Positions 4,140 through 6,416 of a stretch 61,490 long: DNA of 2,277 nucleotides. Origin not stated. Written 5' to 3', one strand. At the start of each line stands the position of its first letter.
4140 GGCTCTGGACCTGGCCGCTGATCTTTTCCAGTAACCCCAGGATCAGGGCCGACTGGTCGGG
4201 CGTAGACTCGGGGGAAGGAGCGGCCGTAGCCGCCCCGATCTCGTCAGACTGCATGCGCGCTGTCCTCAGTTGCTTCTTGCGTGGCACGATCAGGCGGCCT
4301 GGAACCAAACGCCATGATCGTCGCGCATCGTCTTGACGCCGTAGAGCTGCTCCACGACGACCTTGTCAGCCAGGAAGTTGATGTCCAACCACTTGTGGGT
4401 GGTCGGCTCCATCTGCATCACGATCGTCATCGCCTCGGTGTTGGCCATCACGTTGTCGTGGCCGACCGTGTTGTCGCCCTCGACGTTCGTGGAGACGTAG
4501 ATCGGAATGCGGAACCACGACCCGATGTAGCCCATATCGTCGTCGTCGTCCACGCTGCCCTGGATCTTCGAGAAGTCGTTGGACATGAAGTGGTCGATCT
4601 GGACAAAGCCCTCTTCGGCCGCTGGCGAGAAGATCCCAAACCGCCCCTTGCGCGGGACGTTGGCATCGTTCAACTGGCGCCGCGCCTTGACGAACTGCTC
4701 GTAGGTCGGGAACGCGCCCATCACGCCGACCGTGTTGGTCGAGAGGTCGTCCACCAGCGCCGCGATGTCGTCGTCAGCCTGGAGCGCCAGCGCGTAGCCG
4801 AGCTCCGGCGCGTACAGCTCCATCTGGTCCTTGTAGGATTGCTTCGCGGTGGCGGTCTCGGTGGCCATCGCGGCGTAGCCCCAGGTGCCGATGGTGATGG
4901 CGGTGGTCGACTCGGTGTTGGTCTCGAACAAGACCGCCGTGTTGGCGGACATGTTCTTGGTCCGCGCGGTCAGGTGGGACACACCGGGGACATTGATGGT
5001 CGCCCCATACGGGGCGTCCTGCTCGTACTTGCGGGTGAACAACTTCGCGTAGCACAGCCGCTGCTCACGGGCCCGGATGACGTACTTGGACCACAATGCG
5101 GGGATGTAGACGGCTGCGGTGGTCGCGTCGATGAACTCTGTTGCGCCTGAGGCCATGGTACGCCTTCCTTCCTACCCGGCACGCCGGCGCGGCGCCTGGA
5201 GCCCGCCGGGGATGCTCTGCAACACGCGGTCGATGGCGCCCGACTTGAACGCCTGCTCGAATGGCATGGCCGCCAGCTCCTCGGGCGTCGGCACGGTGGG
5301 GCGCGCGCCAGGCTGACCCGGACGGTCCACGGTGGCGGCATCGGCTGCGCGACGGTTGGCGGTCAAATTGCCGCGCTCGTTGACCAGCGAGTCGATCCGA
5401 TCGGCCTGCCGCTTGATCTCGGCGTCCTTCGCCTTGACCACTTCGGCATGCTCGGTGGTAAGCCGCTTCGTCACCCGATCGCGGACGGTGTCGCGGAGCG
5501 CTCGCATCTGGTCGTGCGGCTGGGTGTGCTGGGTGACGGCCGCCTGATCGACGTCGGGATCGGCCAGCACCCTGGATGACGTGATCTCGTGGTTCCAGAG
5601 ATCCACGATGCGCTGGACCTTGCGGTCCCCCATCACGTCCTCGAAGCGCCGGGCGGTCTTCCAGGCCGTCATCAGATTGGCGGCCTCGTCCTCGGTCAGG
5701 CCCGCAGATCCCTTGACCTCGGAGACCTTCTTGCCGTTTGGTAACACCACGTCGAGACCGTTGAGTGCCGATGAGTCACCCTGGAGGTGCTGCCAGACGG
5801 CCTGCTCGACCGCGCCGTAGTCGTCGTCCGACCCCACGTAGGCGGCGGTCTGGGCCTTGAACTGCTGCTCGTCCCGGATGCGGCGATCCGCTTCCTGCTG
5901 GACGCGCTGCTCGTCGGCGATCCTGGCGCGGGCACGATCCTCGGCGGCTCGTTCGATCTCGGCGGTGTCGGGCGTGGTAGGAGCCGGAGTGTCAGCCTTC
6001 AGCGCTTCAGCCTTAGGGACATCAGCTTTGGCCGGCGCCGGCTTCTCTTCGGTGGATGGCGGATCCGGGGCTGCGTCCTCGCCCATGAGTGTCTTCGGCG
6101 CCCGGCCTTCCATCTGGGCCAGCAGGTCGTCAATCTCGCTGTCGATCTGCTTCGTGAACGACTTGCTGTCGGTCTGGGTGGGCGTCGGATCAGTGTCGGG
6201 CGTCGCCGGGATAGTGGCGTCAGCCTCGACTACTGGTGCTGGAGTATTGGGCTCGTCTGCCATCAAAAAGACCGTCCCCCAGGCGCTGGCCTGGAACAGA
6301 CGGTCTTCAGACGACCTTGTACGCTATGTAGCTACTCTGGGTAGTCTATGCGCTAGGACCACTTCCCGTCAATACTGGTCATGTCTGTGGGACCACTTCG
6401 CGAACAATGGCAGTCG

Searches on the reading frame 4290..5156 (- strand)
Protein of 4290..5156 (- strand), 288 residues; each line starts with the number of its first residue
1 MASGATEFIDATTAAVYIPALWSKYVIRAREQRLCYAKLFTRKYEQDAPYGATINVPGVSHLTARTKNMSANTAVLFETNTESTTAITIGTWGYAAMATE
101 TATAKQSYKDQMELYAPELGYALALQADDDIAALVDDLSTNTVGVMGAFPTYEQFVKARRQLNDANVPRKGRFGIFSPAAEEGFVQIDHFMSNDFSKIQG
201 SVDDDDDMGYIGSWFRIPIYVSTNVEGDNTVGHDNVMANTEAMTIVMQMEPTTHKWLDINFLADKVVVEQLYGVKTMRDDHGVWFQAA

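Call 10: search_protein_families(library=pfam, proteins=[window:4290-5156:-], max_evalue=0.1)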
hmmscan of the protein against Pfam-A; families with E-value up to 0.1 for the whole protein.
window:4290-5156:- (288 aa): 0 families

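Call 11: search_protein_families(library=phrogs, proteins=[window:4290-5156:-], max_evalue=0.1)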
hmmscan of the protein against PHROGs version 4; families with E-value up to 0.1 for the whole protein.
window:4290-5156:- (288 aa): 2 families
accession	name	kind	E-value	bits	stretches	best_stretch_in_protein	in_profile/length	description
phrog_267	-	head and packaging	2e-26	94.1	1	11-284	34-322/410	major head protein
phrog_283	-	head and packaging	7.6e-14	52.8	1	13-226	4-218/385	major head protein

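Call 24: search_protein_families(library=ncbifam, proteins=[window:4290-5156:-], max_evalue=0.1)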
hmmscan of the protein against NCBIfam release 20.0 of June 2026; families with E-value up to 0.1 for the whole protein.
window:4290-5156:- (288 aa): 1 family
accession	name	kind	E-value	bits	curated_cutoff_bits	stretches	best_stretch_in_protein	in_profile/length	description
TIGR04387.1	capsid_maj_N4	equivalog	0.00018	20.9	60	1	11-246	3-256/324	N4-gp56 family major capsid protein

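Call 31: search_dna_similar(query=window:4290-5156:-, collection=phages, mode=protein, max_evalue=0.001, max_rows=30, rows=spread)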
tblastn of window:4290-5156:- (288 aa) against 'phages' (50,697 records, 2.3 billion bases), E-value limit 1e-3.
Records with a match: 19; places in all: 19; records where one place covers at least 80% of the query: 11.
Best place of each record, by identity: <60% 19.
By first word of the organism name: Clostridium 10; Leptolyngbya 3; Cyanophage 2; Phormidium 2; Mastigocladus 1; Plectonema 1.
By host as written in the record: Clostridium perfringens 9; Phormidium foveolarum 2; Leptolyngbya boryana 2; Leptolyngbya foveolarum 2; Mastigocladus sp. 1; Clostridium perfringens 012 1; Leptolyngbya boryana FACHB-402 (synonym: Plectonema boryanum FACHB-402) 1; Leptolyngbya boryana IU 594 1.
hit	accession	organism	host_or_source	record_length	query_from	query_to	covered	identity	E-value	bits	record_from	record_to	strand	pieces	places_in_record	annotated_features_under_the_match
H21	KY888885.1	Mastigocladus phage CHP58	Mastigocladus sp.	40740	1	288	100%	22.9%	1e-6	56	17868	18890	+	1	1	record has no annotation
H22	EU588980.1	Clostridium phage phiCP39-O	Clostridium perfringens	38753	17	286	94%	23.6%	5e-7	57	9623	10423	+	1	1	Gp6-like protein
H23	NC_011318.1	Clostridium phage phiCP39-O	Clostridium perfringens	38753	17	286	94%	23.6%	5e-7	57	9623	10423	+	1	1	Gp6-like protein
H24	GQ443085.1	Clostridium phage phiCP26F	Clostridium perfringens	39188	17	286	94%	23.2%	1e-6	56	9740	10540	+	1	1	phi26F_gp11: P22 coat protein 5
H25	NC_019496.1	Clostridium phage phiCP26F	Clostridium perfringens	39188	17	286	94%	23.2%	1e-6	56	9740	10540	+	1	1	phi26F_gp11: major head protein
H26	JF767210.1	Clostridium phage phiCP9O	Clostridium perfringens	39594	17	286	94%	23.2%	1e-6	56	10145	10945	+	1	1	P22 coat protein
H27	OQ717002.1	Clostridium phage vB_CpeS-17DYC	Clostridium perfringens 012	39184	17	286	94%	22.5%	2e-4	49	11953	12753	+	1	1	hypothetical protein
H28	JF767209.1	Clostridium phage phiCP34O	Clostridium perfringens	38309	17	286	94%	21.9%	1e-4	49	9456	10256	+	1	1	P22 coat protein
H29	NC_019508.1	Clostridium phage phiCP34O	Clostridium perfringens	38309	17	286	94%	21.9%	1e-4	49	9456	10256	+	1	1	P22 coat protein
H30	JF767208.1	Clostridium phage phiCP13O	Clostridium perfringens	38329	17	286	94%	21.9%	1e-4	49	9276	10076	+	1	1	P22 coat protein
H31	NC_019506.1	Clostridium phage phiCP13O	Clostridium perfringens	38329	17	286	94%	21.9%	1e-4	49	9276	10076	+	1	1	P22 coat protein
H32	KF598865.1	Cyanophage PP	Phormidium foveolarum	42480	9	235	79%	24.0%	2e-8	61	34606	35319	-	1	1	capsid protein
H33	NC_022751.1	Cyanophage PP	Phormidium foveolarum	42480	9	235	79%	24.0%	2e-8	61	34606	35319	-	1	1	major head protein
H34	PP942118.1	Plectonema phage PP-DH22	Leptolyngbya boryana FACHB-402 ...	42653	9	235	79%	24.0%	2e-8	61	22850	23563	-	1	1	record has no annotation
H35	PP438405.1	Leptolyngbya phage Lbo-JY12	Leptolyngbya boryana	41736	9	235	79%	24.0%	2e-8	61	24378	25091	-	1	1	capsid protein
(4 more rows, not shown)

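Call 40: find_homologous_proteins(query=window:4290-5156:-, max_evalue=0.001)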
Query window:4290-5156:- (288 aa): 160 proteins with E <= 0.001 among 990 candidates; the best 120 are listed.
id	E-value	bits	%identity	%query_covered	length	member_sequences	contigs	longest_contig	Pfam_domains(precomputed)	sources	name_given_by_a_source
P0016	6.3e-187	637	98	100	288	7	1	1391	-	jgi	jgi:hypothetical protein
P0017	1.5e-174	597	89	100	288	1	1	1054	PF25209.3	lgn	-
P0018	3.6e-167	572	86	100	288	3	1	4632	-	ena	-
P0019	4.0e-165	566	86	100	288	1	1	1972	-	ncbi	-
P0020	4.8e-163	559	84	100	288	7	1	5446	-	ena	-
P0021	3.2e-149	514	78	100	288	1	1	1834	-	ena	-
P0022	5.2e-149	513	78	100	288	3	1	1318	-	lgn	-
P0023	2.6e-146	504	76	100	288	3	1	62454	PF25209.3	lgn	-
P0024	1.7e-141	488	74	100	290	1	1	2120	-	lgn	-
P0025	7.3e-141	486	74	100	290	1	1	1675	-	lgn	-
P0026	2.2e-140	485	73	100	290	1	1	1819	-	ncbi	-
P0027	2.3e-140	485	73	100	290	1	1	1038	-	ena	-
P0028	2.2e-139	481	72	100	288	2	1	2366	-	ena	-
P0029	3.7e-139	481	73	100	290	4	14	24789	-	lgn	-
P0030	8.4e-139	479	71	100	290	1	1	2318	-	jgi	jgi:N4-gp56 family major capsid protein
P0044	2.0e-133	462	70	100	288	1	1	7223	PF25209.3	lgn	-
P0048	5.6e-127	441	67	100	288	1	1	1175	PF19821.6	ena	-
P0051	1.7e-96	341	54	100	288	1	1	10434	PF19821.6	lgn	-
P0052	4.3e-94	333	55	100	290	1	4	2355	PF25209.3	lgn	-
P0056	3.9e-85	304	51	100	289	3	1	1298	PF25209.3,PF19821.6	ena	-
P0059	1.8e-83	298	50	100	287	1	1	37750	PF19821.6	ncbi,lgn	-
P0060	5.1e-83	297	49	100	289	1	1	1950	PF25209.3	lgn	-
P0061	6.1e-83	296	50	100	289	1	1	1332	PF25209.3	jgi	jgi:hypothetical protein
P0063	2.0e-82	295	49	100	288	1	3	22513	PF19821.6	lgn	-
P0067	4.8e-81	290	51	100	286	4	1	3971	PF25209.3,PF19821.6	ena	-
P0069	1.9e-80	288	50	100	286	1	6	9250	PF25209.3,PF19821.6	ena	-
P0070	2.1e-80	288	50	100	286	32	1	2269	PF25209.3,PF19821.6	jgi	jgi:N4-gp56 family major capsid protein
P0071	5.0e-80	287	51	100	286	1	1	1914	PF25209.3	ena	-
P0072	5.2e-80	287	51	100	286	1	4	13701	PF25209.3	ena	-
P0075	7.1e-80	286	51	100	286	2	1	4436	PF25209.3,PF19821.6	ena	-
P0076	7.9e-80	286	50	100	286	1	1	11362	PF25209.3,PF19821.6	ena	-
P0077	8.0e-80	286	50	100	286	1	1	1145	PF25209.3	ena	-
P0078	8.8e-80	286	50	100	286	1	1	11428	PF19821.6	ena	-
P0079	1.4e-79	285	50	100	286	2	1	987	PF25209.3,PF19821.6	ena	-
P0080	1.6e-79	285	47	100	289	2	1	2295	PF25209.3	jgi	-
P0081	1.8e-79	285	50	100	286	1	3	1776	PF25209.3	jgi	jgi:hypothetical protein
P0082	2.0e-79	285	50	100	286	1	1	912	PF25209.3,PF19821.6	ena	-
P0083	2.2e-79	285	50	100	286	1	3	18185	PF25209.3,PF19821.6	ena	-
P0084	2.6e-79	284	49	100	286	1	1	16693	PF25209.3,PF19821.6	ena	-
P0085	2.8e-79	284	51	100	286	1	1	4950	PF19821.6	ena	-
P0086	2.8e-79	284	51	100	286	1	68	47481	PF19821.6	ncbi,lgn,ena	-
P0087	3.0e-79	284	51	100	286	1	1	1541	PF19821.6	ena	-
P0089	3.8e-79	284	49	100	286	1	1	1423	PF25209.3,PF19821.6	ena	-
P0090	5.0e-79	283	47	99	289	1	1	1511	PF25209.3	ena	-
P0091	5.1e-79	283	51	100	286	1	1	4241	PF25209.3,PF19821.6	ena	-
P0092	5.4e-79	283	49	100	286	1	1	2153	PF25209.3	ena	-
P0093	6.6e-79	283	49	100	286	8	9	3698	PF25209.3,PF19821.6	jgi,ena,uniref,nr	uniref:Bacteriophage capsid protein n=1 Tax=uncultured marine thaumarchaeote KM3_54_G11 TaxID=145619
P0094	1.5e-78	282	50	100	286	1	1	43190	PF19821.6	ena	-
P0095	1.5e-78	282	50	100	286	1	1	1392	PF25209.3,PF19821.6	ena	-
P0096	1.6e-78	282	49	100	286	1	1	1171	PF25209.3,PF19821.6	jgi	-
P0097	2.3e-78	281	47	100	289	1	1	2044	PF25209.3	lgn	-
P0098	3.0e-78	281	49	100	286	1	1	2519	PF25209.3,PF19821.6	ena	-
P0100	6.4e-78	280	49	100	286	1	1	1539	PF25209.3,PF19821.6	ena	-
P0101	7.5e-78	280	50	100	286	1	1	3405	PF25209.3,PF19821.6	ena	-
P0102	1.2e-77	279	50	100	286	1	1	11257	PF19821.6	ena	-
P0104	5.4e-77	277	49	100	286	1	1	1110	PF25209.3,PF19821.6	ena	-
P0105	9.0e-77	276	48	100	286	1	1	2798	PF25209.3,PF19821.6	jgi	-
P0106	9.6e-77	276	48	100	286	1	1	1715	PF25209.3,PF19821.6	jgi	jgi:N4-gp56 family major capsid protein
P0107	1.4e-76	275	48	100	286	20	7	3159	PF25209.3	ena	-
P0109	9.8e-76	273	49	100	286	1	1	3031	PF25209.3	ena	-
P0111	2.1e-73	265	50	95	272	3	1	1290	PF25209.3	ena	-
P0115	1.2e-68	249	47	100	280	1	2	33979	PF25209.3,PF19821.6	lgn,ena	-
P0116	7.9e-68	247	45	99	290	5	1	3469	PF25209.3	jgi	jgi:hypothetical protein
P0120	8.5e-64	234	44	100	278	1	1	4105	PF19821.6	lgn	-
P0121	1.1e-63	233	44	100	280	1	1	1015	PF25209.3,PF19821.6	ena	-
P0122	6.2e-62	227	41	99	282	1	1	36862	PF25209.3,PF19821.6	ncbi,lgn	-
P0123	1.4e-61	226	42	99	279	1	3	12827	PF19821.6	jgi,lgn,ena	-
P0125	8.0e-59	217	43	100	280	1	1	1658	PF25209.3,PF19821.6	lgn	-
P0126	4.2e-58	215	42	100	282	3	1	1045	PF25209.3,PF19821.6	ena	-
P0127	2.7e-57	212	41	100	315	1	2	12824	PF19821.6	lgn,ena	-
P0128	1.3e-56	210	42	100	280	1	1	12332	PF25209.3,PF19821.6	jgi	jgi:N4-gp56 family major capsid protein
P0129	8.8e-42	161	34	100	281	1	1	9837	PF19821.6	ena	-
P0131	7.1e-30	122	34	95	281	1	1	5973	PF19821.6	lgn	-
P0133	1.0e-27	115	33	95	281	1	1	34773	PF25209.3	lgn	-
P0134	1.2e-23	102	29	97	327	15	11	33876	PF25209.3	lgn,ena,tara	tara:strand:- start:73 stop:1056 length:984 start_codon:yes stop_codon:yes gene_type:complete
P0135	5.3e-22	96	27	97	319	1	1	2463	PF25209.3,PF19821.6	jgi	-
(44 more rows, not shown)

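Call 56: find_encoding_contigs(protein=P0023, flank=10000, max_places=2)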
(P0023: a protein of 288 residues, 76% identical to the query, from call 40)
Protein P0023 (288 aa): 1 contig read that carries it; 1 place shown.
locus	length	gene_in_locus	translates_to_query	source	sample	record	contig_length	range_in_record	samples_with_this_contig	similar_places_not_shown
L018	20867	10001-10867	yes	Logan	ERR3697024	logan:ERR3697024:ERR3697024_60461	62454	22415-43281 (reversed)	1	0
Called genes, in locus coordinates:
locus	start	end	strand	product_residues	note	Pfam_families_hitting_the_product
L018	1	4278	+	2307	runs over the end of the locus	PF01464:SLT, PF18763:ddrB-ParB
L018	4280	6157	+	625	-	-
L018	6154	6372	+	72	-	-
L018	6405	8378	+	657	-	PF07719:TPR_2 (faint), PF13176:TPR_7 (faint), PF13374:TPR_10 (faint), PF13424:TPR_12 (faint), PF13432:TPR_16, PF14559:TPR_19 (weak), PF00515:TPR_1 (weak), PF13844:Glyco_transf_41, +4 more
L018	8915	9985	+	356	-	-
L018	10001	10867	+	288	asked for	PF25209:Phage_capsid_4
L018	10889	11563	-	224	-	PF00961:LAGLIDADG_1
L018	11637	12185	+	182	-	-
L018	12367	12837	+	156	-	-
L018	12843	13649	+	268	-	-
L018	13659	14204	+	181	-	-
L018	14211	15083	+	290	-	-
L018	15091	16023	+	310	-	-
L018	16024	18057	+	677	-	-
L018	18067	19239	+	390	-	-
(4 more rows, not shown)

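Call 81: search_solved_structures(query=A5, max_evalue=0.01, show_alignments=1)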
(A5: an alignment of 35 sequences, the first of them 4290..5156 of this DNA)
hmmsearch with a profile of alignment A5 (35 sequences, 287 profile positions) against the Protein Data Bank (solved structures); distinct sequences matched with E-value up to 0.01: 9.
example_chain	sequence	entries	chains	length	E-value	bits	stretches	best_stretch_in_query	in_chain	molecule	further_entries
9jwb_A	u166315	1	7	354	3.9e-48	167.2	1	9-285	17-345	Major capsid protein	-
8e16_I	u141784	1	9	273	4.8e-28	101.3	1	16-284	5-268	Major capsid protein, gp6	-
8i4l_D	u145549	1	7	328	7.8e-13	51.4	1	32-285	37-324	The capsid protein(gp 19) of P-SCSP1u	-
8zdh_A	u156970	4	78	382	1.2e-12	50.8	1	52-228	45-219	Major Capsid Protein (gp8)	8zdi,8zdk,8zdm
4bml_A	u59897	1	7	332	3.5e-07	32.9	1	86-282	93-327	MAJOR CAPSID PROTEIN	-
9eg4_A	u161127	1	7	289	7.7e-07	31.7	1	46-199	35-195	Phage major capsid protein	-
2xvr_A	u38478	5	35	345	4.5e-05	25.9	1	82-218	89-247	MAJOR CAPSID PROTEIN 10A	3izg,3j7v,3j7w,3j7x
7y23_G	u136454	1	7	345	0.0001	24.8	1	40-280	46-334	phage capsid protein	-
9vvq_I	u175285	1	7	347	0.0008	21.8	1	82-199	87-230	Minor capsid protein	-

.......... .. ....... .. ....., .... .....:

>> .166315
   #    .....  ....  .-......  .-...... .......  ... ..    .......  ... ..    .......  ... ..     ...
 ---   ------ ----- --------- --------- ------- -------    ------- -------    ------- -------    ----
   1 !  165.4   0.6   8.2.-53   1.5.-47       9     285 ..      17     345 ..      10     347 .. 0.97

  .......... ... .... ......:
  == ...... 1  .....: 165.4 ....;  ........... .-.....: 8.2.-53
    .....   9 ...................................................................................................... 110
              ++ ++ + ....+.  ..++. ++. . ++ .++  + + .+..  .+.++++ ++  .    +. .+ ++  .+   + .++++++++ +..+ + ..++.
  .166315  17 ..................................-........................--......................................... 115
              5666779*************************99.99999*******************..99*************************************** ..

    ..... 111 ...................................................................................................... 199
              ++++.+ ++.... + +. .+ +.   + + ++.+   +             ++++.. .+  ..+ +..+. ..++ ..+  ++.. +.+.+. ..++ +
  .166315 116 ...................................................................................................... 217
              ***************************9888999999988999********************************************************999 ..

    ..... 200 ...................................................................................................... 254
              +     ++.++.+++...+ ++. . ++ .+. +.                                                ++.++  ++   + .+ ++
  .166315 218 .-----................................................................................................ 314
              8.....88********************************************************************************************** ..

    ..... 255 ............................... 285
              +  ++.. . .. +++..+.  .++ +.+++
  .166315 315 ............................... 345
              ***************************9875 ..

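Call 89: predict_structure(alignment_id=A5)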
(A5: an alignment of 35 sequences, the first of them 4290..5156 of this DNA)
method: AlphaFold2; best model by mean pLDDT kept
length: 288 residues; sequences in the alignment: 35
mean_pLDDT: 77.6   pTM: 0.72
mean pLDDT of the five models: 77.6, 76.9, 75.1, 74.7, 59.2
residues with pLDDT >= 90: 45; 70-90: 175; 50-70: 42; < 50: 26
segments of 3 or more residues with pLDDT < 50: 1-8, 16-19, 194-206
pLDDT, mean of each block of 10 residues (from residue 1): 44 50 63 82 76 76 76 73 80 84 66 80 89 89 89 90 90 89 69 49 53 80 86 92 86 85 85 89 91
secondary structure, 60 per line:
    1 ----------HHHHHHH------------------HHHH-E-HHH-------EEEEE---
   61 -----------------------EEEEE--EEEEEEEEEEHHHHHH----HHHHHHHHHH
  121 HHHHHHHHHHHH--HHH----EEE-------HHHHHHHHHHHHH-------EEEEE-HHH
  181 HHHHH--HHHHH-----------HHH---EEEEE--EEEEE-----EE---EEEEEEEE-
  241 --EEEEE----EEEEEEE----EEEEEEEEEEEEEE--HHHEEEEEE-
elements in order: H11-17 H36-39 E53-57 E84-88 E91-100 H101-106 H111-132 E142-144 H152-164 E172-176 H178-185 H188-192 E210-214 E217-221 E232-239 E243-247 E252-258 E263-276 E282-287

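Call 92: fold_search(model_id=the predicted structure, library=pdb)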
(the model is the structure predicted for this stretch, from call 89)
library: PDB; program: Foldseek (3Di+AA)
matches with E <= 10: 796; with E <= 0.001: 371
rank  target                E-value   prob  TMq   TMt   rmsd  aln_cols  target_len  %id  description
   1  9jwb_B                4.0e-19  1.00  0.74  0.62  12.2       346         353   19  Cyanophage A4 capsid asymmetric unit (released 2025-04-09)
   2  9jwb_A                6.1e-19  1.00  0.73  0.61  12.9       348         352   20  Cyanophage A4 capsid asymmetric unit (released 2025-04-09)
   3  8e16_A                8.8e-18  1.00  0.73  0.77   5.0       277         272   21  Mycobacterium phage Che8 (released 2023-02-01)
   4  8i4l_A                1.6e-15  1.00  0.64  0.58   6.9       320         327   14  Capsid structure of the Cyanophage P-SCSP1u (released 2023-10-25)
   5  8zdh_A                5.2e-15  1.00  0.68  0.55   7.8       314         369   15  Cryo-EM structure of Mycobacteriophage Douge genome-packed capsid (gp8 and gp113) (released 2025-06-25)
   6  8zdk_1                6.2e-15  1.00  0.66  0.53   8.0       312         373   16  Cryo-EM structure of Mycobacteriophage Douge genome-packed vertex (gp8 and gp113) (released 2025-07-16)
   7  8zdh_B                7.1e-15  1.00  0.69  0.54   7.8       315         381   16  Cryo-EM structure of Mycobacteriophage Douge genome-packed capsid (gp8 and gp113) (released 2025-06-25)
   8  8zdm_2                2.3e-14  1.00  0.69  0.55   5.4       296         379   16  Cryo-EM structure of Mycobacteriophage Douge genome-free vertex (gp8) (released 2025-07-16)
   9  8zdk_6                1.3e-13  1.00  0.69  0.55   4.9       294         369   15  Cryo-EM structure of Mycobacteriophage Douge genome-packed vertex (gp8 and gp113) (released 2025-07-16)
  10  8ho3_M                1.5e-13  1.00  0.70  0.70   9.9       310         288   14  Capsid of DT57C bacteriophage in the full state (released 2023-12-13)
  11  8zdm_1                1.9e-13  1.00  0.68  0.54   5.6       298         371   15  Cryo-EM structure of Mycobacteriophage Douge genome-free vertex (gp8) (released 2025-07-16)
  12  8ho3_A                2.7e-13  1.00  0.66  0.65   9.3       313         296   14  Capsid of DT57C bacteriophage in the full state (released 2023-12-13)
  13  9m66_A                5.1e-13  1.00  0.71  0.75   4.1       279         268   14  Cryo-EM structure of bacteriophage NF5 capsid (released 2025-12-17)
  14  9vvq_I                1.2e-12  1.00  0.62  0.54   6.8       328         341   14  Structure of the bacteriophage E1004 capsid (released 2025-11-12)
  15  7y23_G                1.9e-12  1.00  0.66  0.59   5.7       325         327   12  CryoEM structure of Klebsiella phage Kp9 icosahedral head (released 2023-06-14)
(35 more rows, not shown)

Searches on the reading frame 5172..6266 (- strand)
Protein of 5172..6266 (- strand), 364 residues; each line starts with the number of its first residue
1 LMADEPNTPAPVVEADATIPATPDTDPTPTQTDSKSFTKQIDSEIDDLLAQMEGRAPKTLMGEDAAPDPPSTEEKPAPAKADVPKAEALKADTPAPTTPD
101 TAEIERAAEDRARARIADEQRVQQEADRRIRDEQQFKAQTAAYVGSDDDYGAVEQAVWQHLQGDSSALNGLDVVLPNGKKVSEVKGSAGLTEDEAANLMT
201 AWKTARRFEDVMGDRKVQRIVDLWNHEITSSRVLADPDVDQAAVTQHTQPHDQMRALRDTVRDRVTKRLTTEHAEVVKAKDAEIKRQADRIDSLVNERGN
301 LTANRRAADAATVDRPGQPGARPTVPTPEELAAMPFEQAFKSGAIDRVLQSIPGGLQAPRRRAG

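Call 10: search_protein_families(library=pfam, proteins=[window:5172-6266:-], max_evalue=0.1)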
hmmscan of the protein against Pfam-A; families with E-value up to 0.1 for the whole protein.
window:5172-6266:- (364 aa): 1 family
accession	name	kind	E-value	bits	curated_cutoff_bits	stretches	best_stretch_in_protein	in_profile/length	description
PF09733.14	VEFS-Box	-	0.0036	17.6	23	1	192-244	41-94/137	VEFS-Box of polycomb protein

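Call 11: search_protein_families(library=phrogs, proteins=[window:5172-6266:-], max_evalue=0.1)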
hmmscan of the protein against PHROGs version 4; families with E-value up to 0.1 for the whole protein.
window:5172-6266:- (364 aa): 2 families
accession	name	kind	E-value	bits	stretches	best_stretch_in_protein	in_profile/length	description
phrog_21365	-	unknown function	0.031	14.9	1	73-137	112-175/214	-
phrog_17211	-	unknown function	0.099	13.9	0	194-296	11-100/116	-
